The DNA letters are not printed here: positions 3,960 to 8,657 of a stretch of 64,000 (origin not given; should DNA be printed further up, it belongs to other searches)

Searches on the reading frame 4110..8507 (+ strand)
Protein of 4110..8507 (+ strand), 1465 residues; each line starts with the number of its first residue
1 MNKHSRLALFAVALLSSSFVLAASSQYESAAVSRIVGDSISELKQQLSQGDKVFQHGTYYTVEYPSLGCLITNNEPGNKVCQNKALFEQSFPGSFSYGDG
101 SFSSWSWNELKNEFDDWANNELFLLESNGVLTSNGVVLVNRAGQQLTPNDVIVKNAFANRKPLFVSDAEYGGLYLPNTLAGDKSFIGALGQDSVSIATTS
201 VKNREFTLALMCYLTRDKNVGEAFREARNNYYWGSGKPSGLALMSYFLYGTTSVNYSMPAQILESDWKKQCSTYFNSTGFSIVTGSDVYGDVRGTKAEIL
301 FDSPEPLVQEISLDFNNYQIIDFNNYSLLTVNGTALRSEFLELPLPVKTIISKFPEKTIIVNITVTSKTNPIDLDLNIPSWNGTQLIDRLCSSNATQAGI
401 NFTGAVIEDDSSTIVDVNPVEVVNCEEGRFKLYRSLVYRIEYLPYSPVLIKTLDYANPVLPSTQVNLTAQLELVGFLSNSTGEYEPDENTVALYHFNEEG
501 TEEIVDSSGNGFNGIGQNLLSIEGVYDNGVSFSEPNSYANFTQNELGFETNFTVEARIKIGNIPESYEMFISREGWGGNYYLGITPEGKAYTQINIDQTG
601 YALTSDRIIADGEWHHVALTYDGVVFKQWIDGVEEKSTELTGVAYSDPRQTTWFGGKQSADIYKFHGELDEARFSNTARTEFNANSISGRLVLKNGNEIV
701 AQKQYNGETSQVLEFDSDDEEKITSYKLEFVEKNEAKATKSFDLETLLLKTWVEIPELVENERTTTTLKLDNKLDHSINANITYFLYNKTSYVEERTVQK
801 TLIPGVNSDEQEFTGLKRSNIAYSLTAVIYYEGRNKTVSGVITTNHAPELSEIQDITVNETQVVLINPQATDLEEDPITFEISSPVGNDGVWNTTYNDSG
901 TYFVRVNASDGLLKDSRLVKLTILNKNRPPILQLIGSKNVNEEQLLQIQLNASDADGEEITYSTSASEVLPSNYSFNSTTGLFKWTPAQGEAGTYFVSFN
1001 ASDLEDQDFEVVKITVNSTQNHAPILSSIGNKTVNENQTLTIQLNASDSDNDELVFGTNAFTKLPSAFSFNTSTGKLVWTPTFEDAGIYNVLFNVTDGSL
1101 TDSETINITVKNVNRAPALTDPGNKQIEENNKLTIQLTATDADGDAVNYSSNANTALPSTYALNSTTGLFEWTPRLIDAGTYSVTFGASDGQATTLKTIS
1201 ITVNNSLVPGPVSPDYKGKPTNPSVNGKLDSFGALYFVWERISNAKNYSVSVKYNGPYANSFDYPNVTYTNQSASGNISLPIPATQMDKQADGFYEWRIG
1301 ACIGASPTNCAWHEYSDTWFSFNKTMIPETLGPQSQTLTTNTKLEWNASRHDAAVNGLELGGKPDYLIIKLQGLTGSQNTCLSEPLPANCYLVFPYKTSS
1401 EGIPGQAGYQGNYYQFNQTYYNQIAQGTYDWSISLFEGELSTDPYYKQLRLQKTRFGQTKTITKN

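Call 27: search_protein_families(library=pfam, proteins=[window:4110-8507:+], max_evalue=0.001)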
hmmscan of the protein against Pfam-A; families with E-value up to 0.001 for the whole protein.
window:4110-8507:+ (1465 aa): 5 families
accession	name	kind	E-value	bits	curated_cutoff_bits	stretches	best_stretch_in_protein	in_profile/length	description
PF05345.18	He_PIG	-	1.3e-31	109.3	24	3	1116-1204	1-96/96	Putative Ig domain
PF17963.7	Big_9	-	1.1e-24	87.6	23.6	3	1021-1109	1-89/89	Bacterial Ig domain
PF13385.13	Laminin_G_3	-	2.3e-21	77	27.6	1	536-681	4-147/151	Concanavalin A-like lectin/glucanases superfamily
PF17803.7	Cadherin_4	-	1.1e-13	52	25.1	2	1105-1165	2-65/71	Bacterial cadherin-like domain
PF02210.31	Laminin_G_2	-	2.1e-05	25.4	22.9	1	585-675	26-124/126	Laminin G domain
